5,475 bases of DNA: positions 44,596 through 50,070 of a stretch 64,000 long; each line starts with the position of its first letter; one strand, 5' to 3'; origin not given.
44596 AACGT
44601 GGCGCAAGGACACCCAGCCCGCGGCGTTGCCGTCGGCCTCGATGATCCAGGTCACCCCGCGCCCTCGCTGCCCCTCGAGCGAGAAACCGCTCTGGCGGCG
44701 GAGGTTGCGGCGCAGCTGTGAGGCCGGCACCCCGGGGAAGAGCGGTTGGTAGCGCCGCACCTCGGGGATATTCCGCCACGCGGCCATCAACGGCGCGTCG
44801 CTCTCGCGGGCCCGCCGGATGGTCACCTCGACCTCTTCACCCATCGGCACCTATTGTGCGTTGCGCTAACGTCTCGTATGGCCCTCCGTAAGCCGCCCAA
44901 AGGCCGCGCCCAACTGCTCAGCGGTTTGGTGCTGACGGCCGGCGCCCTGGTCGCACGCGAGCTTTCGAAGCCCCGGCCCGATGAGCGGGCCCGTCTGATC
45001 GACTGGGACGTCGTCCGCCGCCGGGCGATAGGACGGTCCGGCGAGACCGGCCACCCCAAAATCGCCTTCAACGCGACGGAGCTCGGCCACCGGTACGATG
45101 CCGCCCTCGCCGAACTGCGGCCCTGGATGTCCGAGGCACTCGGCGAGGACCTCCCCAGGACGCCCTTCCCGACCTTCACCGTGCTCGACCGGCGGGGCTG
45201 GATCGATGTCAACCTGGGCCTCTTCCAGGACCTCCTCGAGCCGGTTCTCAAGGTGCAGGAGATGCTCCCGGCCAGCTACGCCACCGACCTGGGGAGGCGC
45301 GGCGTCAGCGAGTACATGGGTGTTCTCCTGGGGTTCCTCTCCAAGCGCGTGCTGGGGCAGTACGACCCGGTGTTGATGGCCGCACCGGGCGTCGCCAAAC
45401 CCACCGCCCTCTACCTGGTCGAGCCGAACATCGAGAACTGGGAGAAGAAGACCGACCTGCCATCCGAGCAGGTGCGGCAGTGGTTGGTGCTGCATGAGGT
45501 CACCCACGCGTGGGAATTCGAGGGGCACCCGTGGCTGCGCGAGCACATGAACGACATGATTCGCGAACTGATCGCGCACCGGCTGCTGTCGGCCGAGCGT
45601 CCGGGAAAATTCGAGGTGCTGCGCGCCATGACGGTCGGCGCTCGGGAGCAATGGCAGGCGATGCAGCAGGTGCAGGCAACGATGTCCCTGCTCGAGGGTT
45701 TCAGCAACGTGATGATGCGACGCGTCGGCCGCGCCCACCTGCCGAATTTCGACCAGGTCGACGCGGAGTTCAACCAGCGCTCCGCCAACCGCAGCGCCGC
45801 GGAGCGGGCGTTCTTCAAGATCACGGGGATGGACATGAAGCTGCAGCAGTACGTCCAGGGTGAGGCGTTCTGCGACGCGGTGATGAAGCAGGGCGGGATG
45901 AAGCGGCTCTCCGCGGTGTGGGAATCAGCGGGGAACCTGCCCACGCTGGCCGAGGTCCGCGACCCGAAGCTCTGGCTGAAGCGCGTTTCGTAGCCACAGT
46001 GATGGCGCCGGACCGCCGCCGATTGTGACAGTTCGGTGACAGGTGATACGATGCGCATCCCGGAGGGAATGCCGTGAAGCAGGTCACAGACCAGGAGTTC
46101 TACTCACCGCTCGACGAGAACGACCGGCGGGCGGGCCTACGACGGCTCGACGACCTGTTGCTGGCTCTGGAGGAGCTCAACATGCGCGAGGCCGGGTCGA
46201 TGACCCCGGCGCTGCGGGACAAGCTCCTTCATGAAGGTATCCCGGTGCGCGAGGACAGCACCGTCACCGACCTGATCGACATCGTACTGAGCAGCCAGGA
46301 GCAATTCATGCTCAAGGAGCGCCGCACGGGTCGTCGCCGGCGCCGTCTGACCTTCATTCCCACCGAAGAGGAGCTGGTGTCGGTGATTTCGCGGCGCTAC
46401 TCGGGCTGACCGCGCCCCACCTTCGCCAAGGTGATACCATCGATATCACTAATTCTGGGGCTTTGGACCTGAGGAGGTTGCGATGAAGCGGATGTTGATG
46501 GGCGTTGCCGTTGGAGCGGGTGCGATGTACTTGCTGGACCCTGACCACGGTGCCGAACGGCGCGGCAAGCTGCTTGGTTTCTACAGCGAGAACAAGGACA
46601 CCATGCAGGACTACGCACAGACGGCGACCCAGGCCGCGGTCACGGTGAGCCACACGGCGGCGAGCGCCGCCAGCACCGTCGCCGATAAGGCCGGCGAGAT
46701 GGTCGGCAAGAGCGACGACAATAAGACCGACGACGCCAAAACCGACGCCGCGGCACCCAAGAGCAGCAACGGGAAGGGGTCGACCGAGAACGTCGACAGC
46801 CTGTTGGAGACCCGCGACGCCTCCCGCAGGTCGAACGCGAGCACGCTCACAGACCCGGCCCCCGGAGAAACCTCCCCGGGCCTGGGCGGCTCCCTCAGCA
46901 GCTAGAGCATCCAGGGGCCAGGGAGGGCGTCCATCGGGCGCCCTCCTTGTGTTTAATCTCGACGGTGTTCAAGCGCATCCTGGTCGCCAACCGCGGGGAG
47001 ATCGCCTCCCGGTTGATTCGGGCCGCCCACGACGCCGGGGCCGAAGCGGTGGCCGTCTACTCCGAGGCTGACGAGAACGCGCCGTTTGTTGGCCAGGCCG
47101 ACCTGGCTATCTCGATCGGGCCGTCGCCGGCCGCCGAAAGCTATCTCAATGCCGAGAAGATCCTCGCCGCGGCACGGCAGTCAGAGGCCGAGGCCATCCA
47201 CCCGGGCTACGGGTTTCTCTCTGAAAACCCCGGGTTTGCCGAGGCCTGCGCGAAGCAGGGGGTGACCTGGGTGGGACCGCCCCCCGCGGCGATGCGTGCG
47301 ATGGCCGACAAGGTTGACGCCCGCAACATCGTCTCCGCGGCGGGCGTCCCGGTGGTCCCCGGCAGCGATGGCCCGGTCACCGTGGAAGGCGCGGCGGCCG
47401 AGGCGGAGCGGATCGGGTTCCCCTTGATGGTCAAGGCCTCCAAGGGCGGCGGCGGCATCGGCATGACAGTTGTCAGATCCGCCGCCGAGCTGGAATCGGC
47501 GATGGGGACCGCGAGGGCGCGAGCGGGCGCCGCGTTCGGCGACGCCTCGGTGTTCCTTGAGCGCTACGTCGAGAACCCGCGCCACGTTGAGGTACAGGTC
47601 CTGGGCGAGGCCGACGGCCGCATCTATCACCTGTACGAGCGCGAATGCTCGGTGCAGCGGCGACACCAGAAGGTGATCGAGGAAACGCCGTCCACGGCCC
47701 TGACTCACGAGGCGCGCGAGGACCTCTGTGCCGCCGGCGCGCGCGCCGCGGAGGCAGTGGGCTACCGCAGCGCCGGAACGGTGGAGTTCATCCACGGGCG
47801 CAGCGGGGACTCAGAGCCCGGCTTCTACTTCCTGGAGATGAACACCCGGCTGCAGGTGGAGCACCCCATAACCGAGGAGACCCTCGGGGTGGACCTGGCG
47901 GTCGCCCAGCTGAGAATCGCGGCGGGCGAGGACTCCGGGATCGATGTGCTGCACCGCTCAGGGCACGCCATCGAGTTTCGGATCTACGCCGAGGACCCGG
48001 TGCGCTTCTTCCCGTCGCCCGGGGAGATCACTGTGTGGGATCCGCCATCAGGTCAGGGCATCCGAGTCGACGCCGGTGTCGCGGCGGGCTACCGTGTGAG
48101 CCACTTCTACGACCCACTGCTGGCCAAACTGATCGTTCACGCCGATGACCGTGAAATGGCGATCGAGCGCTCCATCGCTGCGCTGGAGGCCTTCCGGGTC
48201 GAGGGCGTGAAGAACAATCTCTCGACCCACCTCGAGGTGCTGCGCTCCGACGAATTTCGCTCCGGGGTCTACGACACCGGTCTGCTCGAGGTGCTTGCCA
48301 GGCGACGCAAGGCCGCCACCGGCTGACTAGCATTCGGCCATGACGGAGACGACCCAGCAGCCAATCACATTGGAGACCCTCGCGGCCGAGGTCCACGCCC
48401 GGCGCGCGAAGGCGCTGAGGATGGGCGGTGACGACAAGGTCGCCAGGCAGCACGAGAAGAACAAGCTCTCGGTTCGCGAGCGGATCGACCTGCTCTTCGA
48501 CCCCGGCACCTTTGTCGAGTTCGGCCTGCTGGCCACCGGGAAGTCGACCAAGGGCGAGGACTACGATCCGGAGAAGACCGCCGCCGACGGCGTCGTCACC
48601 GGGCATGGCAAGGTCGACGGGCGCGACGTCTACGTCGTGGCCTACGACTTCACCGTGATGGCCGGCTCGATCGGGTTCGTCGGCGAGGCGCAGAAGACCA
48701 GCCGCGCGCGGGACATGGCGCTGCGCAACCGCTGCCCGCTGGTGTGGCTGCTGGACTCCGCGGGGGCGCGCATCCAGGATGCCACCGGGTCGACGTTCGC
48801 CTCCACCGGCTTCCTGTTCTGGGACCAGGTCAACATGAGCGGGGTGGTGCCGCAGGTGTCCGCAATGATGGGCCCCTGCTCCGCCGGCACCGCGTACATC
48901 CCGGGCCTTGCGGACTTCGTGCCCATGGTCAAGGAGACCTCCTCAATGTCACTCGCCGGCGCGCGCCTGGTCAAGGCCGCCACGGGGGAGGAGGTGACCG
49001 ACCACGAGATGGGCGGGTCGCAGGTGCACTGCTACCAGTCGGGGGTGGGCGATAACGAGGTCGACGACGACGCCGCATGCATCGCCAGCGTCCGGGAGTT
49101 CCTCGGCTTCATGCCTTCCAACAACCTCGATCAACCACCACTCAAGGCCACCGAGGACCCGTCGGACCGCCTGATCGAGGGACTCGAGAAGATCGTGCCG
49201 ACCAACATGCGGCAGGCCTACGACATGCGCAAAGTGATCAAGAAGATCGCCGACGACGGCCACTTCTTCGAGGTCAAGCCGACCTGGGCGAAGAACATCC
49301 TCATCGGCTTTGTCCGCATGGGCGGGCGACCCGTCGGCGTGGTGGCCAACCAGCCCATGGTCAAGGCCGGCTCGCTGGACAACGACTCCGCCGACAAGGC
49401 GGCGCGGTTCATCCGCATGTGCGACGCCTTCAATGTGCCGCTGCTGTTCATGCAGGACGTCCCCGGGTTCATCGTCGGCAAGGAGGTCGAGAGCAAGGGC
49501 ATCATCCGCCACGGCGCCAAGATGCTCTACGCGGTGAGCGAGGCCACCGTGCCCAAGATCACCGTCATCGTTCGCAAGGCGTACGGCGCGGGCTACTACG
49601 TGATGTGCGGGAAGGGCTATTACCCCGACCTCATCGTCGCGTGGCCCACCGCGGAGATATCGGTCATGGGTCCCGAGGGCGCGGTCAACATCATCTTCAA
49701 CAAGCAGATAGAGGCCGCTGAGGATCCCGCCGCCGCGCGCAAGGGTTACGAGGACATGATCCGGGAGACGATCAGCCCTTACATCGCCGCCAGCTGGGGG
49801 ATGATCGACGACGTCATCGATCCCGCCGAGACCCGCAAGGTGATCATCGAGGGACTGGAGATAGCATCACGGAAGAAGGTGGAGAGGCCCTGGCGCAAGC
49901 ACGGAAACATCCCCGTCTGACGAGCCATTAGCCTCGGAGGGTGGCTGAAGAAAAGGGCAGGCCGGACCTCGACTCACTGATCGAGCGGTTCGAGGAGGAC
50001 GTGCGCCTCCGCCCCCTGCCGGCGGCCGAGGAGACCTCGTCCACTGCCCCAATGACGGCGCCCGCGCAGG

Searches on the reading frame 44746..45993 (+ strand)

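Call 33: search_protein_families(library=pfam, proteins=[window:44746-45993:+], max_evalue=0.0001)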
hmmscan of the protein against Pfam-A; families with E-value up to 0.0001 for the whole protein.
window:44746-45993:+ (415 aa): 1 family
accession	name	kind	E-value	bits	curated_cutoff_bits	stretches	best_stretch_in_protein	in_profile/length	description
PF10103.15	Zincin_2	-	4e-66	224.1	25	1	85-411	1-344/344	Zincin-like metallopeptidase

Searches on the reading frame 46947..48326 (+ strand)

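Call 33: search_protein_families(library=pfam, proteins=[window:46947-48326:+], max_evalue=0.0001)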
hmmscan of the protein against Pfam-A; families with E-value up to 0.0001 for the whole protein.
window:46947-48326:+ (459 aa): 5 families
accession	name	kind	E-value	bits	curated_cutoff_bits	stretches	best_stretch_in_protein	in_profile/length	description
PF02786.22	CPSase_L_D2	-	8.4e-65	218.7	19.8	1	121-328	1-206/211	Carbamoyl-phosphate synthase L chain, ATP binding domain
PF00289.28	Biotin_carb_N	-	4.5e-43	146.7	25.5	1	8-116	2-110/110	Biotin carboxylase, N-terminal domain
PF02785.25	Biotin_carb_C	-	2.5e-35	121.3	32.4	1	343-448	1-107/108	Biotin carboxylase C-terminal domain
PF07478.18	Dala_Dala_lig_C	-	1.4e-11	44.7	24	1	149-300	28-174/204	D-ala D-ala ligase C-terminus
PF02222.28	ATP-grasp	-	2e-05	24.7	27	1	150-249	23-116/179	ATP-grasp domain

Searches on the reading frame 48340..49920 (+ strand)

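Call 33: search_protein_families(library=pfam, proteins=[window:48340-49920:+], max_evalue=0.0001)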
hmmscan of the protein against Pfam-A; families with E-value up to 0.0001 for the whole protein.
window:48340-49920:+ (526 aa): 2 families
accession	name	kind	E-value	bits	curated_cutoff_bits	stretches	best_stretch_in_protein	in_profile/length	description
PF01039.27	Carboxyl_trans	-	4.5e-169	563.6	22.3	1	36-524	1-493/493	Carboxyl transferase domain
PF03255.19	ACCA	-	2.5e-09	37.2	23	1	352-461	134-239/310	Acetyl co-enzyme A carboxylase carboxyltransferase-like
